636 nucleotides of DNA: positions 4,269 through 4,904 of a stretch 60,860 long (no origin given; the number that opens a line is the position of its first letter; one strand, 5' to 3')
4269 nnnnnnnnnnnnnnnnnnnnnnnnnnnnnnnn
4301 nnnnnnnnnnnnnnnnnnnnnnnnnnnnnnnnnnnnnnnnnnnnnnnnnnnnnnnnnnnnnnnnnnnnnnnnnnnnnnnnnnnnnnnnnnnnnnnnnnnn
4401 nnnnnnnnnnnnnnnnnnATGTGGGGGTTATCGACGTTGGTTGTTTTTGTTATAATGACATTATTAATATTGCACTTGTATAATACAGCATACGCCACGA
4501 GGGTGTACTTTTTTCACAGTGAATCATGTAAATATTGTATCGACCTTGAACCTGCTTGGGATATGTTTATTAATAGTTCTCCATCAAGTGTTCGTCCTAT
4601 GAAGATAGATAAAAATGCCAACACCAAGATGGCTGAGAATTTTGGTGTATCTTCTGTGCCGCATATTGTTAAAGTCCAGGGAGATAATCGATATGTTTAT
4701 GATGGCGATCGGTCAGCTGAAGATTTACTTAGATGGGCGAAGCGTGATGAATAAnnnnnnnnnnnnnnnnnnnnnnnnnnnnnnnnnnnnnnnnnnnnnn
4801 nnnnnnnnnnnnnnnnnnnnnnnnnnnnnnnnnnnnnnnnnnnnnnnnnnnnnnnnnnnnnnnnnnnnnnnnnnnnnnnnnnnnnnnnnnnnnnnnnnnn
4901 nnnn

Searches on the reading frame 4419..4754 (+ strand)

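Call 79: search_protein_families(library=pfam, proteins=[window:4419-4754:+], max_evalue=0.01)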
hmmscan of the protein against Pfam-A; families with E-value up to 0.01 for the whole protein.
window:4419-4754:+ (111 aa): 4 families
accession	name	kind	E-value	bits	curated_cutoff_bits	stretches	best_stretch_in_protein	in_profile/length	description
PF00085.26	Thioredoxin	-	3.7e-09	36.9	23.5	1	32-108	25-102/103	Thioredoxin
PF13728.12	TraF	-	5.6e-06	26.8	23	1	30-90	134-203/224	F plasmid transfer operon protein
PF13098.12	Thioredoxin_2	-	6e-05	23.8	27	1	29-106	9-103/104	Thioredoxin-like domain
PF13192.12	Thioredoxin_3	-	0.0034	17.8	24.8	1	34-84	7-54/76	Thioredoxin domain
